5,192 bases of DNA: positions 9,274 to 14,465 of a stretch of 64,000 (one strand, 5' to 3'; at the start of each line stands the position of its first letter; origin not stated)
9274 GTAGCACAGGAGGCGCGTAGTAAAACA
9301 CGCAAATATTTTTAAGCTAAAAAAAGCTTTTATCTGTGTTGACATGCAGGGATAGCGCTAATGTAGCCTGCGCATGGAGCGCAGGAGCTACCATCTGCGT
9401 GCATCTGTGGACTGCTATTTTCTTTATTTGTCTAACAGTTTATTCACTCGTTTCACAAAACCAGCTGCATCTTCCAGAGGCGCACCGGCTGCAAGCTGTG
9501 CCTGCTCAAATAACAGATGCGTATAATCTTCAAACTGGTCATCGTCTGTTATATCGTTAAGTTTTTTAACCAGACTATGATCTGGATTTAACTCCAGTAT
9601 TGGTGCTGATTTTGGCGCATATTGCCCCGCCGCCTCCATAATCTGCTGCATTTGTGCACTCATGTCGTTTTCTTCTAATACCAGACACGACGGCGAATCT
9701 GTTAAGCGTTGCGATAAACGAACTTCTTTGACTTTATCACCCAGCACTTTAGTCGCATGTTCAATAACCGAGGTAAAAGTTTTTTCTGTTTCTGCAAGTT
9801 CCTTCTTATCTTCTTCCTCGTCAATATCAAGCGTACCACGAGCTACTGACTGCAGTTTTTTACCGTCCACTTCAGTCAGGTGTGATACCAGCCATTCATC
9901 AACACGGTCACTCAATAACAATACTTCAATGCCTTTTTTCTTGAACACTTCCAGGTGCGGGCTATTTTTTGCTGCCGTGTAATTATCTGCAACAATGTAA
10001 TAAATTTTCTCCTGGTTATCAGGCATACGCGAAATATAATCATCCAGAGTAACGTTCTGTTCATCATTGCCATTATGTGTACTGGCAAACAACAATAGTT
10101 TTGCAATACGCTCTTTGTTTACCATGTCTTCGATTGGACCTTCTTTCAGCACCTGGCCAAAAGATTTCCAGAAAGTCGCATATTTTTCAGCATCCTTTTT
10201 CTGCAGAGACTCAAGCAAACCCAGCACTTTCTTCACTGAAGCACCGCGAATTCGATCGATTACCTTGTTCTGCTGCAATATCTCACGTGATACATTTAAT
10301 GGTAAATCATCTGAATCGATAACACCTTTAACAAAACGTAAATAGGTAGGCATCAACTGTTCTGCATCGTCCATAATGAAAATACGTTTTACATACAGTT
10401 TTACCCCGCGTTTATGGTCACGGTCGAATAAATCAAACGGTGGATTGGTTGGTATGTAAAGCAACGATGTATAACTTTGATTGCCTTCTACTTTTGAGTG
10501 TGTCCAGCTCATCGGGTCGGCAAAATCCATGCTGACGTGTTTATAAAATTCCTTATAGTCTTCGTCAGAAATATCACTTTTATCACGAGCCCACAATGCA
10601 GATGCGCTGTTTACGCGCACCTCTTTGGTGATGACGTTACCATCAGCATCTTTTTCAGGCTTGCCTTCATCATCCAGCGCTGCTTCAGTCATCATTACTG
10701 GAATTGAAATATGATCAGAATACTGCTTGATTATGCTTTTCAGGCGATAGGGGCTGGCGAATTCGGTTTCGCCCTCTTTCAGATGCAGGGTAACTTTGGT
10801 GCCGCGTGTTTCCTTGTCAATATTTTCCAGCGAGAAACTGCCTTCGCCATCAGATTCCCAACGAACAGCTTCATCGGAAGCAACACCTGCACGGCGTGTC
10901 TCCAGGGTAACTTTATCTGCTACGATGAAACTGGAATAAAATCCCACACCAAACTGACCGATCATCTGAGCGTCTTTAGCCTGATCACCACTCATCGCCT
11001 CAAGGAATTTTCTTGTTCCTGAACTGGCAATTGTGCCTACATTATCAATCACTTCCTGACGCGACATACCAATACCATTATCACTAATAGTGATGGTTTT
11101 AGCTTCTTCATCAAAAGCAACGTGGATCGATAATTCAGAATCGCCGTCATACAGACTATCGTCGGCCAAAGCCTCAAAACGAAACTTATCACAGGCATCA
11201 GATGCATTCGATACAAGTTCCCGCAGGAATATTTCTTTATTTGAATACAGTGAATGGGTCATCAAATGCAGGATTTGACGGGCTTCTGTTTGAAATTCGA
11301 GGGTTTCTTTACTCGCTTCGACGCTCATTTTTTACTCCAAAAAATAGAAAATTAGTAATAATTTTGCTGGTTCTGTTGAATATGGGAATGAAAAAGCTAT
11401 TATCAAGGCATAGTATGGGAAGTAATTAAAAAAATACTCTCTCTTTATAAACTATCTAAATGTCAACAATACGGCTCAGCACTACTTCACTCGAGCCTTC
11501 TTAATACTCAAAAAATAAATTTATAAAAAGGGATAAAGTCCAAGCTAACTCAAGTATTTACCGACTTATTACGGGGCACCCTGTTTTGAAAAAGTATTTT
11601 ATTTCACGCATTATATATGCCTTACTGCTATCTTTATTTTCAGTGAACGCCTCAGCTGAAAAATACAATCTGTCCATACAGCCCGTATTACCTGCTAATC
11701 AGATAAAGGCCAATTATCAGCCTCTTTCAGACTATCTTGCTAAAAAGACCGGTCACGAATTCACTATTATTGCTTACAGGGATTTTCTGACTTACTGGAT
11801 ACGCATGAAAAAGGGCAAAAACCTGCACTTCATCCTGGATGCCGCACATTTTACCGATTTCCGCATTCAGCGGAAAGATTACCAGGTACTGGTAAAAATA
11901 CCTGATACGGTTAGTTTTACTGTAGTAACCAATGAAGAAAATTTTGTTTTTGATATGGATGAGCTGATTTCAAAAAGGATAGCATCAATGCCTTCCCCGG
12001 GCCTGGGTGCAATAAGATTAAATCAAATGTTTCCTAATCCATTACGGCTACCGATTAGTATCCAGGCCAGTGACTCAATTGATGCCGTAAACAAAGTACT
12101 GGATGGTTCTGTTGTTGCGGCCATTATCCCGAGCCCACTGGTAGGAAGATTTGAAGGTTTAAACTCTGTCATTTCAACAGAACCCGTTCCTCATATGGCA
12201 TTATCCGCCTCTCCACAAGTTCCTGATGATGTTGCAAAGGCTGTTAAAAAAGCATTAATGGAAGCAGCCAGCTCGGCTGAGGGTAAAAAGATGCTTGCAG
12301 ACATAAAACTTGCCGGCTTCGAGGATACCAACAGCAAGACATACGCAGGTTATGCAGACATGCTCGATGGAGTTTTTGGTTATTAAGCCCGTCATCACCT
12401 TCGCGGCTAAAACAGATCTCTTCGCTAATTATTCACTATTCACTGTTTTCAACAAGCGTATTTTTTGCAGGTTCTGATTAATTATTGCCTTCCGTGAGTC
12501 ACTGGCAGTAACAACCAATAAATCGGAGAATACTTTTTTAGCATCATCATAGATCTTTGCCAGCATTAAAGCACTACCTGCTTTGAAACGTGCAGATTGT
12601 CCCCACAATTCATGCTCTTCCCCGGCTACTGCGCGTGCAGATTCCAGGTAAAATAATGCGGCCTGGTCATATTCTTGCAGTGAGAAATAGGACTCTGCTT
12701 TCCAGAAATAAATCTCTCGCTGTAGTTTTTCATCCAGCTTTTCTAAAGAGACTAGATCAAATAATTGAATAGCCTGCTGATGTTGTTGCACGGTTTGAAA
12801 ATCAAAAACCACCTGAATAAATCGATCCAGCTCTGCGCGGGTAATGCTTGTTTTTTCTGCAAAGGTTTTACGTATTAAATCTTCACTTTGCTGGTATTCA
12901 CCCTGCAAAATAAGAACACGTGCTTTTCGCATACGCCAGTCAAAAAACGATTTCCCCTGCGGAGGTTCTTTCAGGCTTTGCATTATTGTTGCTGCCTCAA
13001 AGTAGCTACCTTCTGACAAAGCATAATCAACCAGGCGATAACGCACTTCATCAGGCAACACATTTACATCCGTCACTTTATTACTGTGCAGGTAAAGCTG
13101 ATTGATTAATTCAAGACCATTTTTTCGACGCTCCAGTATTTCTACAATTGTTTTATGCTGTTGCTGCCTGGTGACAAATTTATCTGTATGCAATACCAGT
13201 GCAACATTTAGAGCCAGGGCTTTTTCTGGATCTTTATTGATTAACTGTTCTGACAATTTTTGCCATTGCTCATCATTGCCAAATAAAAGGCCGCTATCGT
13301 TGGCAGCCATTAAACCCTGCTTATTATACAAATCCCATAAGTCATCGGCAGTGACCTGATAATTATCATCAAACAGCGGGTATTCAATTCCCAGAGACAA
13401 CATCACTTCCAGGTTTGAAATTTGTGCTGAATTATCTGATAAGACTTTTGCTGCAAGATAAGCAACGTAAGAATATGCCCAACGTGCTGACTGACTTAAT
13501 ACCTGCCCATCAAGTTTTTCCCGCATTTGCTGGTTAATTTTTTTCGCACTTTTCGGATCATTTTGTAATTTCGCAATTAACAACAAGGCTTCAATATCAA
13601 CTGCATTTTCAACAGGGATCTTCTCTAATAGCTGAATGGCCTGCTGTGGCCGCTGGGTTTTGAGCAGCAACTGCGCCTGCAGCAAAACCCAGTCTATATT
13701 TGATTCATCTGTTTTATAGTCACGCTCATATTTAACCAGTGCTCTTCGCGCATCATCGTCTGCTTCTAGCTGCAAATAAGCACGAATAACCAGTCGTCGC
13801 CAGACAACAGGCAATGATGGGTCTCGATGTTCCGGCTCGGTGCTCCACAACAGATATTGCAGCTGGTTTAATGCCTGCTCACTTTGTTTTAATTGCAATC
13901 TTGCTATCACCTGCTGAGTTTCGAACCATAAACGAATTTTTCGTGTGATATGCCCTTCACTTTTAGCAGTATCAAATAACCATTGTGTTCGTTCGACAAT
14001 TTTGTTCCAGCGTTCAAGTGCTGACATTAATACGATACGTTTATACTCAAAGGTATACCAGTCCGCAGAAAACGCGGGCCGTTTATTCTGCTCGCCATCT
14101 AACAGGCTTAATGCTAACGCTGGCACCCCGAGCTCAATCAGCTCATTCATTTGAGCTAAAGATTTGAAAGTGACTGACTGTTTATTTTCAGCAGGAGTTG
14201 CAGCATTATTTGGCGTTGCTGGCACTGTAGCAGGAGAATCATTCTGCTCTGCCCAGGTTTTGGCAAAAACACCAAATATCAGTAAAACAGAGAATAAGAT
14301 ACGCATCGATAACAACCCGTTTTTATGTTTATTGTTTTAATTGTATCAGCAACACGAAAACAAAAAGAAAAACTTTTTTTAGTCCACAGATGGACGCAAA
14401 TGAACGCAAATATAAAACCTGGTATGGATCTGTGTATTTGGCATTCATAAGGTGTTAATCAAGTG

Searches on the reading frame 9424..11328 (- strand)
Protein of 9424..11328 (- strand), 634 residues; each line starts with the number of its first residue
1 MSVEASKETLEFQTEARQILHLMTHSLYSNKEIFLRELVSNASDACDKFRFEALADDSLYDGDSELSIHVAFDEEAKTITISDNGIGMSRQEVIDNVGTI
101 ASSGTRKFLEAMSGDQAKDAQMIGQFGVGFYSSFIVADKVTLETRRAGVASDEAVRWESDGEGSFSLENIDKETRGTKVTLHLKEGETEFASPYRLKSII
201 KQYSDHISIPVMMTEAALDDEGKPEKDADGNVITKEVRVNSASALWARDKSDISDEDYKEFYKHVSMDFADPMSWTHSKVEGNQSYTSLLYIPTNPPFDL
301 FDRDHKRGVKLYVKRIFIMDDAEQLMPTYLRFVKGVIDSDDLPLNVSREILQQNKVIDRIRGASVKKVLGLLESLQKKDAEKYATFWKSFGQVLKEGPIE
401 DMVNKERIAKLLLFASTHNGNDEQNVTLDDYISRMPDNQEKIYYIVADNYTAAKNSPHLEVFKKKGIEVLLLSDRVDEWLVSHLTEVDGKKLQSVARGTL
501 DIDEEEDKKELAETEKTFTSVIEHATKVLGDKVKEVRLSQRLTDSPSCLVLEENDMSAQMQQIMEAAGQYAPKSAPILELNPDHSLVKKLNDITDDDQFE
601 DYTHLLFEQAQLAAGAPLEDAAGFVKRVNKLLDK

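Call 71: search_protein_families(library=pfam, proteins=[window:9424-11328:-], max_evalue=0.00001)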
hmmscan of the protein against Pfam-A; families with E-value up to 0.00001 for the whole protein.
window:9424-11328:- (634 aa): 3 families
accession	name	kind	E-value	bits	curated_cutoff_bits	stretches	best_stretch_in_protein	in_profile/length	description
PF00183.23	HSP90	-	2.4e-133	446.3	24.4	1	220-633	63-487/518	Hsp90 protein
PF13589.12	HATPase_c_3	-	5.3e-12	46.4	25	1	33-158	5-106/137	Histidine kinase-, DNA gyrase B-, and HSP90-like ATPase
PF02518.31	HATPase_c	-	2.9e-08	34.5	26.4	1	31-185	2-109/111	Histidine kinase-, DNA gyrase B-, and HSP90-like ATPase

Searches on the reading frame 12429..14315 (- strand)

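Call 71: search_protein_families(library=pfam, proteins=[window:12429-14315:-], max_evalue=0.00001)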
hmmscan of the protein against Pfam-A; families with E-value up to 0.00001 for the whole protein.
window:12429-14315:- (628 aa): 3 families
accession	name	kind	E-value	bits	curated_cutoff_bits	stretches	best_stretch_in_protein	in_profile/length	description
PF14559.12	TPR_19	-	1.4e-08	35.4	25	0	185-250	3-68/68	Tetratricopeptide repeat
PF13432.12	TPR_16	-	2.9e-06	28.1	32.7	0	530-565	28-63/65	Tetratricopeptide repeat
PF12895.13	ANAPC3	-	3.6e-06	27.6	27.2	0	191-250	7-65/82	Anaphase-promoting complex, cyclosome, subunit 3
